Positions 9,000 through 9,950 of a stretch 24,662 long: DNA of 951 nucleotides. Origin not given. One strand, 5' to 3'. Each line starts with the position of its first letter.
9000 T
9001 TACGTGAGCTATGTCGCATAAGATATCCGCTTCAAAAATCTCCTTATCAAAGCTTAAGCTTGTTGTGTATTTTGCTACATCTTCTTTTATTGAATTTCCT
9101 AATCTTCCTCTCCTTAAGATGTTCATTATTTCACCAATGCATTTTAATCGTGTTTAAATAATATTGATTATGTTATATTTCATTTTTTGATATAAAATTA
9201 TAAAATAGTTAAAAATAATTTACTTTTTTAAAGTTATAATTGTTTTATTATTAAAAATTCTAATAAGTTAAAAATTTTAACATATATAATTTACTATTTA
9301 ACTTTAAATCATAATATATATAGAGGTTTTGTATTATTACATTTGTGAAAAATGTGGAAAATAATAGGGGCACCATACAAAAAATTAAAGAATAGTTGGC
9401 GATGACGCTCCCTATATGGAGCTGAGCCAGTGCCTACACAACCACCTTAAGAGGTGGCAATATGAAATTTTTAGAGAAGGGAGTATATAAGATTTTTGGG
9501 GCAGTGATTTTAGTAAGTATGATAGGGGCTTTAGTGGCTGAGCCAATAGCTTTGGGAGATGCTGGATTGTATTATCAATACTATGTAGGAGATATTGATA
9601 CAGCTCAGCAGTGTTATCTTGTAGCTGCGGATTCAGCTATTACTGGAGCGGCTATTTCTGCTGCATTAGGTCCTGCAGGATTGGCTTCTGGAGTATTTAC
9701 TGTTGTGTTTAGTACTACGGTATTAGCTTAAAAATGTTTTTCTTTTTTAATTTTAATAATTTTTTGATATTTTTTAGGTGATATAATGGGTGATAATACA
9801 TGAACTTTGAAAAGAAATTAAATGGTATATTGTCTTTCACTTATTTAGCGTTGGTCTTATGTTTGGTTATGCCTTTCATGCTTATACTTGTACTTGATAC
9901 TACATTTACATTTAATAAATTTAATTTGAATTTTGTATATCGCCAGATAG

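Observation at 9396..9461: Box C/D-like kink-turn hairpin followed by an SD-sequestering hairpin in the leader of the small-protein gene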

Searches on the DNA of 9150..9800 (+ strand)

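Call 6: search_rna_families(source=window, start=9150, end=9800, threshold=evalue, max_evalue=10, show_alignments=4)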
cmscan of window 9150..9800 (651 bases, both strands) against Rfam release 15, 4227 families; matches with E-value up to 10: 4.
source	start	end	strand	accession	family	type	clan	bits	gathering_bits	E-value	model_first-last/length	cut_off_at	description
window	9534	9640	+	RF04214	MIR7526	Gene; miRNA;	-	18.2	110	0.77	1-113/113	no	MIR7526 microRNA precursor family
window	9468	9518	-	RF02481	GlsR18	Gene; snRNA; snoRNA; HACA-box;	-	12.2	100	9.5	1-147/147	no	Small nucleolar RNA GlsR18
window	9621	9640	+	RF03163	c4-a1b1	Gene; antisense;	CL00128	11.2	46.7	6.4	14-33/53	no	a1, b1 targets of C4 antisense RNA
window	9177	9201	-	RF02637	EF0408_EF0409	Gene; sRNA;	-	9.2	440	8.2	242-266/412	no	Enterococcus sRNA EF0408_EF0409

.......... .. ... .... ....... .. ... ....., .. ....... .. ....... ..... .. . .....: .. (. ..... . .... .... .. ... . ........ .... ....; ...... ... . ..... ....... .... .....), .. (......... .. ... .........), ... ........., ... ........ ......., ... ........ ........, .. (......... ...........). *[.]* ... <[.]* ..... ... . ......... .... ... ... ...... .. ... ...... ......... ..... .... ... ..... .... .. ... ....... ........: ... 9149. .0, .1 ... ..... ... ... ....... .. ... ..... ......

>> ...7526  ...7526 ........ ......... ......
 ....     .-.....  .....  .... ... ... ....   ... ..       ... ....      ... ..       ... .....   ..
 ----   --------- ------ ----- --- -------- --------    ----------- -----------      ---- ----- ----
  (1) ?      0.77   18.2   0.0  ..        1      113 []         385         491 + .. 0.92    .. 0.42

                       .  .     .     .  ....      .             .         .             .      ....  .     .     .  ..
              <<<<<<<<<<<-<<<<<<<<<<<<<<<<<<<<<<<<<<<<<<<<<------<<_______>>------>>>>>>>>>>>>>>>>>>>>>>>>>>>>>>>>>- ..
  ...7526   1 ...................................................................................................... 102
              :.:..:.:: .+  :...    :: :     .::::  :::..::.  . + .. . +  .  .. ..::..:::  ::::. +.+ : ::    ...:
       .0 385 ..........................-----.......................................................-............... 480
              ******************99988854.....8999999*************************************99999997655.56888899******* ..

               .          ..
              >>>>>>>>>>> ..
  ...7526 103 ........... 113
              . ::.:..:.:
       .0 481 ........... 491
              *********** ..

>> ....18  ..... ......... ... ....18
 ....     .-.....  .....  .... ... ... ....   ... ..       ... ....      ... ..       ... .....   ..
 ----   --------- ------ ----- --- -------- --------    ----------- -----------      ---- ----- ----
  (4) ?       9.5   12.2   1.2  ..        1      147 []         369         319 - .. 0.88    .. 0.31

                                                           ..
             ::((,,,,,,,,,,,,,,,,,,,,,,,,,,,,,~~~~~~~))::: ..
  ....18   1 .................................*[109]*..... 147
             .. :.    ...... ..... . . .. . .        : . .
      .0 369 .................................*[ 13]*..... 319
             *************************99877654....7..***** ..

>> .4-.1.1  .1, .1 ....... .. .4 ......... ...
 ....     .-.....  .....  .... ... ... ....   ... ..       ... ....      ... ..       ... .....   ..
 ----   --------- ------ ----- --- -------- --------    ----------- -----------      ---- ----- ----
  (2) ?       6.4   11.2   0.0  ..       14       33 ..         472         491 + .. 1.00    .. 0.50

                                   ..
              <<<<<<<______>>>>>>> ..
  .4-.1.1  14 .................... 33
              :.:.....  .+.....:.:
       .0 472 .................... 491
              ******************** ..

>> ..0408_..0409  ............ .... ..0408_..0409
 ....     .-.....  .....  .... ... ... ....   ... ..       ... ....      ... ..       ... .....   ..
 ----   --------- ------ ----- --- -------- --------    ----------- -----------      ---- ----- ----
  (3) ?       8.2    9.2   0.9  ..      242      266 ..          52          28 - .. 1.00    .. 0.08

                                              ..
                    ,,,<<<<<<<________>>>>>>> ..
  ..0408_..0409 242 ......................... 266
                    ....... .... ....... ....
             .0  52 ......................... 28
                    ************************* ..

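Call 50: search_dna_similar(query=window:9340-9570:+, collection=plasmids, mode=distant, max_evalue=0.01)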
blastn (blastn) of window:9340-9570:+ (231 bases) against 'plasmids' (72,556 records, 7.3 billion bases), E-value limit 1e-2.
No match.

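Call 51: search_dna_similar(query=L001:2300-2645:+, collection=plasmids, mode=distant, max_evalue=0.01)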
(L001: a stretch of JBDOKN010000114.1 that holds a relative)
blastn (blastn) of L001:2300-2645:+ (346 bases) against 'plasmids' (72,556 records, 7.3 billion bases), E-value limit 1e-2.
No match.

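Call 52: build_rna_model(alignment_id=A2, structure=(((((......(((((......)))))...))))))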
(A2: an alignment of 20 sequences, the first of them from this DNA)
Model R1 built from alignment A2 (20 sequences, 35 columns); structure: as given.
model positions 34; base pairs 10; branch points 0; effective number of sequences 20; information 1.401 bits per position. Calibrated on 0.2 Mb of random sequence (short: E-values are rough).
structure used (alignment columns):
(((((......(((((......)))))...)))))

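Call 53: search_with_rna_model(model_id=R1, sources=[window, L001, L002, L003, L004, L005, L006, L007, L008, L009, L011, L012, L013, L014, L028, L029, L031, L032], max_evalue=10, filters=default)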
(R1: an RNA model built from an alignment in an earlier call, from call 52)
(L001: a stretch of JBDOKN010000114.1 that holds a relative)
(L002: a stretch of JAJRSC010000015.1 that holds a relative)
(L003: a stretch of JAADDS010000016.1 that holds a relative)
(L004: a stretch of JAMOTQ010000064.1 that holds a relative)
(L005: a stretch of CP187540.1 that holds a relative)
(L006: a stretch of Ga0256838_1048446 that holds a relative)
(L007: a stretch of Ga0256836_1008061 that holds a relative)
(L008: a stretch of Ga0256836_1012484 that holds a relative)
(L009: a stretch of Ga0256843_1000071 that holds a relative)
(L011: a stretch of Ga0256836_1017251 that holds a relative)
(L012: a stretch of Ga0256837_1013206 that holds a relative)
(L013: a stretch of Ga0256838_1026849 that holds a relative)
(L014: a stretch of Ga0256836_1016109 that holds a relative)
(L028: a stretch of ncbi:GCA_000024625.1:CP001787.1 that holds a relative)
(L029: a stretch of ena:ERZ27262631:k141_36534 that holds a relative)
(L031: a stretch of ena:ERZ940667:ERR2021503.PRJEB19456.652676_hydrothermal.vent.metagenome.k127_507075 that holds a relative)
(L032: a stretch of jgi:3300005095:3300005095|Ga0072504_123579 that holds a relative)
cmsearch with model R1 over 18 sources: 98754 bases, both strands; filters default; matches with E-value up to 10: 39.
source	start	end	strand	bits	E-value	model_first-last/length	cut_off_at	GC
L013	349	382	+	54.2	5.6e-13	1-34/34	no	0.53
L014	229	262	+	54.2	5.6e-13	1-34/34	no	0.53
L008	185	218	+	54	6.5e-13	1-34/34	no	0.59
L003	21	55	+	53.5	9.2e-13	1-34/34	no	0.6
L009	134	168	+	53.5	9.2e-13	1-34/34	no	0.6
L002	2929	2963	+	53.4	9.7e-13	1-34/34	no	0.57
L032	541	575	+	53.3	1e-12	1-34/34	no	0.54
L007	169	202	+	53.1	1.2e-12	1-34/34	no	0.5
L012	3011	3044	+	53.1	1.2e-12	1-34/34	no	0.5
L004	2935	2968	+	52.9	1.4e-12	1-34/34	no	0.53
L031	980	1013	+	52.9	1.4e-12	1-34/34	no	0.53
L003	2232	2266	+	52.6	1.6e-12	1-34/34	no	0.63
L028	9895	9929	+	52.6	1.6e-12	1-34/34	no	0.63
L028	11306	11340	+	52.6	1.6e-12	1-34/34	no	0.63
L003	56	90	+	50.8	5.5e-12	1-34/34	no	0.57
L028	9930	9964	+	50.8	5.5e-12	1-34/34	no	0.57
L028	11341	11375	+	50.8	5.5e-12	1-34/34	no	0.57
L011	80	113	+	50.8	5.6e-12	1-34/34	no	0.65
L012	645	678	+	50.8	5.6e-12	1-34/34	no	0.65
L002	481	515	+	50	9.7e-12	1-34/34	no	0.54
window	9396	9430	+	49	1.8e-11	1-34/34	no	0.57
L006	726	759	+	48.8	2.1e-11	1-34/34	no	0.5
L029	228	261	+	48.6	2.4e-11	1-34/34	no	0.47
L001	2221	2255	+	47.2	6.1e-11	1-34/34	no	0.54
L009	2932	2965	+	46.7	8.4e-11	1-34/34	no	0.59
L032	578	612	+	46.7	8.5e-11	1-34/34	no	0.6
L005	2928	2959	+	46.5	9.8e-11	1-34/34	no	0.59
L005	5702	5733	+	46.5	9.8e-11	1-34/34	no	0.59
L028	14884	14915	+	45.4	2e-10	1-34/34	no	0.5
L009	169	202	+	43.6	6.9e-10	1-34/34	no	0.53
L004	2945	2960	-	11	1.8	12-27/34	no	0.56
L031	990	1005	-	11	1.8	12-27/34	no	0.56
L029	239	253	-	10.8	2.1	12-26/34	no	0.53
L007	180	194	-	10.8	2.1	12-26/34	no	0.53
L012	3022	3036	-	10.8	2.1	12-26/34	no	0.53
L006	726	773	-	9.6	4.5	1-34/34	no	0.48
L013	349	396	-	9.6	4.5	1-34/34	no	0.5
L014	229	276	-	9.6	4.5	1-34/34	no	0.5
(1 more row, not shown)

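Call 55: search_rna_families(source=L001, start=2150, end=2700, threshold=evalue, max_evalue=1, show_alignments=2)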
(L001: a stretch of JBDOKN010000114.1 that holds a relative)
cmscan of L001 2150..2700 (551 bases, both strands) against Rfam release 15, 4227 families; matches with E-value up to 1: 3.
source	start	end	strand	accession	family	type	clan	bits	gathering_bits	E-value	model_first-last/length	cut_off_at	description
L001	2572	2637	+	RF00852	mir-231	Gene; miRNA;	-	19.5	50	0.38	12-69/80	no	mir-231 microRNA precursor family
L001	2242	2389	+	RF04359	Plastid-GIID1-clpP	Intron;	-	18.7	140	0.58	1-179/179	no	Plastid group II-D1 clpP intron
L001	2569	2638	-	RF00852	mir-231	Gene; miRNA;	-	18.5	50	0.7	1-80/80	no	mir-231 microRNA precursor family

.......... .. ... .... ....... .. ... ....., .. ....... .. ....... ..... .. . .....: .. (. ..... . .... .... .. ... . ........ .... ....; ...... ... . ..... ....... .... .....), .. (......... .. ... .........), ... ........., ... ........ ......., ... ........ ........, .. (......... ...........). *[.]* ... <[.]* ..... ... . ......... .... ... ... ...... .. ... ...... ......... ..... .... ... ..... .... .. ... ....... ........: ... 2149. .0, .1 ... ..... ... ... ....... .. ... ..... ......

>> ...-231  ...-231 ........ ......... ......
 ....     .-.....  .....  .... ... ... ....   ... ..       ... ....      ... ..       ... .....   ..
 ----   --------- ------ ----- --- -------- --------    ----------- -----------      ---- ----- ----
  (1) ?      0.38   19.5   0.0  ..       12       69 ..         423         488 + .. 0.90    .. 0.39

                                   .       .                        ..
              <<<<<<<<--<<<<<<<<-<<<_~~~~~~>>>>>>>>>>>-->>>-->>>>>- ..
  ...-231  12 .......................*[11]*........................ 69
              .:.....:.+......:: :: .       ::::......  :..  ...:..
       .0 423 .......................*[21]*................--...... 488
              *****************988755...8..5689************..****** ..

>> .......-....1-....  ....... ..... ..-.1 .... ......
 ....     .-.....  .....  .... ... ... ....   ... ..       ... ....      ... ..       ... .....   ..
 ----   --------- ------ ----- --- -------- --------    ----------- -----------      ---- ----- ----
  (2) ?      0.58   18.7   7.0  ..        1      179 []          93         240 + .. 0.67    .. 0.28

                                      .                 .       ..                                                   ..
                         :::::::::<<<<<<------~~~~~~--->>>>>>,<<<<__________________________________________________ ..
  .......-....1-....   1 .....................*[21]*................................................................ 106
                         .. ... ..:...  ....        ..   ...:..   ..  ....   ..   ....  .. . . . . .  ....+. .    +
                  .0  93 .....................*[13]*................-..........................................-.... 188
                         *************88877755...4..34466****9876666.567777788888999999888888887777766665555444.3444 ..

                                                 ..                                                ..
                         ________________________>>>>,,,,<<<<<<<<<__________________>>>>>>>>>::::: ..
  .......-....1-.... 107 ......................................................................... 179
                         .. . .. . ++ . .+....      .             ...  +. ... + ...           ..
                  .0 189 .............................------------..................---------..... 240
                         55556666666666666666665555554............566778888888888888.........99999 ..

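Call 62: search_with_rna_model(model_id=R1, sources=[L033, L034, L035], max_evalue=1, show_alignments=0)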
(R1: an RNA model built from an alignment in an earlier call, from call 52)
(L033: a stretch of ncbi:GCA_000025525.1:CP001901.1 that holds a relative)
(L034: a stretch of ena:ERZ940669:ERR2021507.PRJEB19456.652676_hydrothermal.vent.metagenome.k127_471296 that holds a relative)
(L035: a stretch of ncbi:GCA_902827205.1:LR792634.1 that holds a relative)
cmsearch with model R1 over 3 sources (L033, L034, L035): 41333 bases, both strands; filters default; matches with E-value up to 1: 8.
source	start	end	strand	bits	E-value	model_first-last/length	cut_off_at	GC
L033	7235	7268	+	52.9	5.8e-13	1-34/34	no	0.53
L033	9931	9964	+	52.9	5.8e-13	1-34/34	no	0.53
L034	36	69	+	52.9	5.8e-13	1-34/34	no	0.53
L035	11591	11622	+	46.5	4.1e-11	1-34/34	no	0.59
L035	9872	9903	+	37.4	1.7e-08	1-34/34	no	0.56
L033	9941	9956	-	11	0.76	12-27/34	no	0.56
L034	46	61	-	11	0.76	12-27/34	no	0.56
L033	7245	7260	-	11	0.76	12-27/34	no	0.56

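Call 66: search_with_rna_model(model_id=R1, sources=[L036], max_evalue=5, filters=off, show_alignments=8)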
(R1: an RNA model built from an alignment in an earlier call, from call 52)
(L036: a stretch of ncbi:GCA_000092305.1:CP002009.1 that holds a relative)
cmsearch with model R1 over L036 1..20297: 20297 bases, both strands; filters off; matches with E-value up to 5: 14.
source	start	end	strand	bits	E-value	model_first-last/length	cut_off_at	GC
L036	7616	7650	+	49.8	2.3e-12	1-34/34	no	0.51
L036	9930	9965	+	43.6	1.4e-10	1-34/34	no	0.5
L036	11455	11490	+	43.6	1.4e-10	1-34/34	no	0.5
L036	12742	12777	+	43.6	1.4e-10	1-34/34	no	0.5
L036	8374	8411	+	25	3.4e-05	1-34/34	no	0.47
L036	1221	1238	+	10.2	0.62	1-34/34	no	0.39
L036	3990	4010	+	9.3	1.2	1-34/34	no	0.43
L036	3990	4010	-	9.2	1.2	1-34/34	no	0.43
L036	5209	5242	-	8.4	2.1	1-34/34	no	0.35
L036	5209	5242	+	8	2.7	1-34/34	no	0.35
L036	7616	7650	-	8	2.8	1-34/34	no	0.51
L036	9930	9965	-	7.9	3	1-34/34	no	0.5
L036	11455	11490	-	7.9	3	1-34/34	no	0.5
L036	12742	12777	-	7.9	3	1-34/34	no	0.5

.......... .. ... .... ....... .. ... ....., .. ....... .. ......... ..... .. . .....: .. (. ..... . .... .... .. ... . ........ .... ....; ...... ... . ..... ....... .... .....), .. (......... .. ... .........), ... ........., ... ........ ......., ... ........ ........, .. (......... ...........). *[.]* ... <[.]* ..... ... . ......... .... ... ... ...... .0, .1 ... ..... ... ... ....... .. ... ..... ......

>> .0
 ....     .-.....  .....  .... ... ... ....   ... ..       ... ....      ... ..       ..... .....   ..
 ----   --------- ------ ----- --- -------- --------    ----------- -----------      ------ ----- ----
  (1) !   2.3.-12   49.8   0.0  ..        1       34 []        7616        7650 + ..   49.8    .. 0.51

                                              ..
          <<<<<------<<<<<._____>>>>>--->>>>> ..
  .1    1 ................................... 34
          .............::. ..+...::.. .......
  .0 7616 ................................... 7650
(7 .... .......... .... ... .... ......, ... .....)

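Call 68: search_rna_families(source=L028, start=9800, end=10060, threshold=evalue, max_evalue=10, show_alignments=2)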
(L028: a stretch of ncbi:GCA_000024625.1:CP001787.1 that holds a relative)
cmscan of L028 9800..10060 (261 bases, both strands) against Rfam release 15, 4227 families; matches with E-value up to 10: 2.
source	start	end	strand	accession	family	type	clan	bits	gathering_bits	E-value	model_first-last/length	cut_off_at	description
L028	9897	9926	+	RF01303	sR49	Gene; snRNA; snoRNA; CD-box;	-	15.9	50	0.75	1-56/56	no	Small nucleolar RNA sR49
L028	9896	9980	+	RF01630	ceN40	Gene; snRNA; snoRNA; CD-box;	-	10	35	9.2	1-123/123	no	Nematode snoRNA ceN40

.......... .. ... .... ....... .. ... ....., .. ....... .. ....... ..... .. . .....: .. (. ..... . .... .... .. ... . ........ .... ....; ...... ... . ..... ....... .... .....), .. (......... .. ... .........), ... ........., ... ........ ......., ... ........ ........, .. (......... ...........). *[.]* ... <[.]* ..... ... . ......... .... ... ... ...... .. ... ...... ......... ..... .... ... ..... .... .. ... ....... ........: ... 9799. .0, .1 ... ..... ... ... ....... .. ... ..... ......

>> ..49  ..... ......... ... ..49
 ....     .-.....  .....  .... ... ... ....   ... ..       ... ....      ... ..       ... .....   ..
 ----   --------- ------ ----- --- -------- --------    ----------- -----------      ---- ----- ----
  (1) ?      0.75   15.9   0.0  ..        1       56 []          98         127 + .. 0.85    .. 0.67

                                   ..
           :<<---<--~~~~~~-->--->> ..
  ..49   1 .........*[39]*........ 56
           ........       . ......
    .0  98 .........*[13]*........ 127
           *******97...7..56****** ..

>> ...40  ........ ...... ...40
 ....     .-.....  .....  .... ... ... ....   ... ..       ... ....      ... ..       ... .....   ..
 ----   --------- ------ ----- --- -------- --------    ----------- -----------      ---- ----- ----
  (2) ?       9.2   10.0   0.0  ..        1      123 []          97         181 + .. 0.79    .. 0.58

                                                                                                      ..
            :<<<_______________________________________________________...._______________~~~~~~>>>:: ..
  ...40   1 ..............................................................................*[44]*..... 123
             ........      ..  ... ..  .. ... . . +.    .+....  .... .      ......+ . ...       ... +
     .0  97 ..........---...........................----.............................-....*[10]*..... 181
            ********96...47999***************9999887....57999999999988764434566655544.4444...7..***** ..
